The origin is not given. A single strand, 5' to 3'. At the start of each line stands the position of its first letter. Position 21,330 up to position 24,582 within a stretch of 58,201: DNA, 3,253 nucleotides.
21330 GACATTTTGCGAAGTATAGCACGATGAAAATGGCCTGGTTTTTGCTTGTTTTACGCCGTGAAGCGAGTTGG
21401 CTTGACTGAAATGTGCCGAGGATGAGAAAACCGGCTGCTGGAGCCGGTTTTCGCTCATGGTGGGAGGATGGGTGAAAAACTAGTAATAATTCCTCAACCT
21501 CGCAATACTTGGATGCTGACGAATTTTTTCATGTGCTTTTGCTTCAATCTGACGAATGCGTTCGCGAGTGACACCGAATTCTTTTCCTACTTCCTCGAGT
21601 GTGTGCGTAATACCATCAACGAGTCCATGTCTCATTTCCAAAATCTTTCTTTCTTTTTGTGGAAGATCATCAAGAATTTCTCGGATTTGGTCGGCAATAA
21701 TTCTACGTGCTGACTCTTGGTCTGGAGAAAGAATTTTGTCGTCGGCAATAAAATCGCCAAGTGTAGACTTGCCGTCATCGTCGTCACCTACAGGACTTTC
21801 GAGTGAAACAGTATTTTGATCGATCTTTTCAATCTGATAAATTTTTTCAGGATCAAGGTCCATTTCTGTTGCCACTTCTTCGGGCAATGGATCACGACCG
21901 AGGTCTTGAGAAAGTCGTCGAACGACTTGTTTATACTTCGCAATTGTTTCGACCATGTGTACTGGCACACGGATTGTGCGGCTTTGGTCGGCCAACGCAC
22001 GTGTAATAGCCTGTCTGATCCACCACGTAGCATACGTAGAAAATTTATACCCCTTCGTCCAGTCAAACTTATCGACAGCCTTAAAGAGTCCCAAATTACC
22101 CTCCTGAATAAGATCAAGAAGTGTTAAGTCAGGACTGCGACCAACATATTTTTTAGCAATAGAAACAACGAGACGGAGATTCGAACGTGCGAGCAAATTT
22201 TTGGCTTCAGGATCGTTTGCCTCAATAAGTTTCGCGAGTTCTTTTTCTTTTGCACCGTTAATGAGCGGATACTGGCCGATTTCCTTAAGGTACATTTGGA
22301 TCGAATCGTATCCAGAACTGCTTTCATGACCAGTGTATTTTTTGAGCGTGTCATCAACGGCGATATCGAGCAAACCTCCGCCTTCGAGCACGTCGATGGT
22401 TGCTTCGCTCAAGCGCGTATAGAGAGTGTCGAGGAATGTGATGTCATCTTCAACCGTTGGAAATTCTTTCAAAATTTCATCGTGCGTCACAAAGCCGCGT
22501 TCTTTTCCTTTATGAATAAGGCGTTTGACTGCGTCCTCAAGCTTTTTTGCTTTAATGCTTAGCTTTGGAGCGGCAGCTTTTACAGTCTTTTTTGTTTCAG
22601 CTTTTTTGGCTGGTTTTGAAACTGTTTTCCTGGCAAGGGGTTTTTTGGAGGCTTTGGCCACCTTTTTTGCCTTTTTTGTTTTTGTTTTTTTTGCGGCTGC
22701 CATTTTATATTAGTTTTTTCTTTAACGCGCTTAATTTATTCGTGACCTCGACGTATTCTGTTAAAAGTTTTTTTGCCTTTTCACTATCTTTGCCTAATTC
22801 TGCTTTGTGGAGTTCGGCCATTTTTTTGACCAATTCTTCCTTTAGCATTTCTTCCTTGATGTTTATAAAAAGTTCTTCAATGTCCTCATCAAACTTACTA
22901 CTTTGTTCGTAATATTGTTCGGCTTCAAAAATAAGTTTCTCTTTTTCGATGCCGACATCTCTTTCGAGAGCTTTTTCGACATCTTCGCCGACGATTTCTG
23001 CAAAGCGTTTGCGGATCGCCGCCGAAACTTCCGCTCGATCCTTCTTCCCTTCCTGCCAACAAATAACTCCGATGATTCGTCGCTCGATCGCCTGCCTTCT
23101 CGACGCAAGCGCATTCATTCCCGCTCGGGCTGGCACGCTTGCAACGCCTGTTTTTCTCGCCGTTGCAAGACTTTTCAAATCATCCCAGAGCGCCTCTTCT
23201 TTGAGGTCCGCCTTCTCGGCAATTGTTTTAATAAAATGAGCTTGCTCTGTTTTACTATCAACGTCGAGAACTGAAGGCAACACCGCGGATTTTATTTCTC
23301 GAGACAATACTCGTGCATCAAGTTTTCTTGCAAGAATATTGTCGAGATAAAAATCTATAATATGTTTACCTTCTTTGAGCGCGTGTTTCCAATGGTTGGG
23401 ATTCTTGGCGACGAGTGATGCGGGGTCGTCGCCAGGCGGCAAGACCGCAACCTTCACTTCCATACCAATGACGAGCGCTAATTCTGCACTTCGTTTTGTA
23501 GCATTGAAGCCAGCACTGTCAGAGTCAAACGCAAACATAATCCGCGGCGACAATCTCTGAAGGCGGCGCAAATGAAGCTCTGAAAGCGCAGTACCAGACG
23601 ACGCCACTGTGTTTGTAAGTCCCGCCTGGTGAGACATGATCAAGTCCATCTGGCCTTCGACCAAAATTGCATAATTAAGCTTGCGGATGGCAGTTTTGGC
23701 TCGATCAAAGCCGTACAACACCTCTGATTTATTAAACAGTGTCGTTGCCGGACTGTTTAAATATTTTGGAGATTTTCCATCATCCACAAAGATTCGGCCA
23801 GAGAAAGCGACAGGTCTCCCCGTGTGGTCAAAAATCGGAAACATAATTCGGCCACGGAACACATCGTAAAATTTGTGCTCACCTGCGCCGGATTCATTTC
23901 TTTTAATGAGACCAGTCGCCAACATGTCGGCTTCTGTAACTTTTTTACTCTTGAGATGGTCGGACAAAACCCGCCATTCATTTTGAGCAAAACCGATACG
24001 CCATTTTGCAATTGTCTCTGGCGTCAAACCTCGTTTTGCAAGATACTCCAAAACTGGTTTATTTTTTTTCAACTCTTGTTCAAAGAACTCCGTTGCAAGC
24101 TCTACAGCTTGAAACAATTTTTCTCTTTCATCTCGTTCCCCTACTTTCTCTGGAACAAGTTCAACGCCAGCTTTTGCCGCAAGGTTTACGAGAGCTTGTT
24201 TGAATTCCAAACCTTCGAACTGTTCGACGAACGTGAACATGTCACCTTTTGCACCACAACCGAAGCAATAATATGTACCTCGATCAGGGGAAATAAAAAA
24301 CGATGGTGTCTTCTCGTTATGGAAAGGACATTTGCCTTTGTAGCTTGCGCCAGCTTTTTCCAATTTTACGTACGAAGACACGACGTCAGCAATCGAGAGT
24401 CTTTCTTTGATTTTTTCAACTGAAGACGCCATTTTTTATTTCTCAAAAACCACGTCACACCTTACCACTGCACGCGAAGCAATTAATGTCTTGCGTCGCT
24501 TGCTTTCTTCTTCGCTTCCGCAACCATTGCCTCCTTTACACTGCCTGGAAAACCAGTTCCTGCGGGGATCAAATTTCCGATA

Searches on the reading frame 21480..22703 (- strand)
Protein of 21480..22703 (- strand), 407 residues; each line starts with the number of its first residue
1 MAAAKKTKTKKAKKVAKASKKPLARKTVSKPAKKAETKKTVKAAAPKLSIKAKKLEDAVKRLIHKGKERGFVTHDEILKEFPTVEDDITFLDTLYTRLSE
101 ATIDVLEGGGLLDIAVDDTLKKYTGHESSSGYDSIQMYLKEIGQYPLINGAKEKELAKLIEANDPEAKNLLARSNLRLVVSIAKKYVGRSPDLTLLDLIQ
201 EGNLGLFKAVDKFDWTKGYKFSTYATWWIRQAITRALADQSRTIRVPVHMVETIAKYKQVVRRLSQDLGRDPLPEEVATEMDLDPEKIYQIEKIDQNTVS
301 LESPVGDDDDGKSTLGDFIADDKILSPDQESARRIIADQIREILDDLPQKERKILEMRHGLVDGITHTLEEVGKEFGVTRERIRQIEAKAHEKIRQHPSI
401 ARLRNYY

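Call 85: search_protein_families(library=pfam, proteins=[window:21480-22703:-], max_evalue=0.001)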
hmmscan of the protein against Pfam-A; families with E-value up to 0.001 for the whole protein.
window:21480-22703:- (407 aa): 5 families
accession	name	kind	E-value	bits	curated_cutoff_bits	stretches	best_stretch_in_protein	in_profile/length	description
PF04542.20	Sigma70_r2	-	3.5e-22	78.4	24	1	171-243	1-71/71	Sigma-70 region 2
PF04539.22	Sigma70_r3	-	1.4e-21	76.8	25.3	1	252-329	1-76/78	Sigma-70 region 3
PF04545.22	Sigma70_r4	-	2.4e-15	56.2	24.1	1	344-396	2-50/50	Sigma-70, region 4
PF00140.25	Sigma70_r1_2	-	3e-11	43.5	22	1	133-165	1-33/34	Sigma-70 factor, region 1.2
PF03979.19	Sigma70_r1_1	-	2.2e-10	40.8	22.5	1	56-109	4-57/81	Sigma-70 factor, region 1.1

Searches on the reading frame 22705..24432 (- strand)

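Call 86: search_protein_families(library=pfam, proteins=[window:22705-24432:-], max_evalue=0.001)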
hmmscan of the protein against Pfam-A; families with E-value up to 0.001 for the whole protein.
window:22705-24432:- (575 aa): 5 families
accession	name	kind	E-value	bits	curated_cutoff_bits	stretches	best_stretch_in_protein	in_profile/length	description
PF08275.17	DNAG_N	-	1e-40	139.2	26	1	116-246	1-128/128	DNA primase catalytic core, N-terminal domain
PF01807.25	Zn_ribbon_DnaG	-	4.3e-34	116.7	24.9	1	3-93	4-94/98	CHC2 zinc finger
PF13155.12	Toprim_2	-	9.8e-17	61.6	22.1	1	256-339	1-86/88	Toprim-like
PF13662.12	Toprim_4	-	1.1e-13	51.6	25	1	254-328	2-83/85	Toprim domain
PF01751.28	Toprim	-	2.2e-07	31.4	23.1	1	256-317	3-78/96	Toprim domain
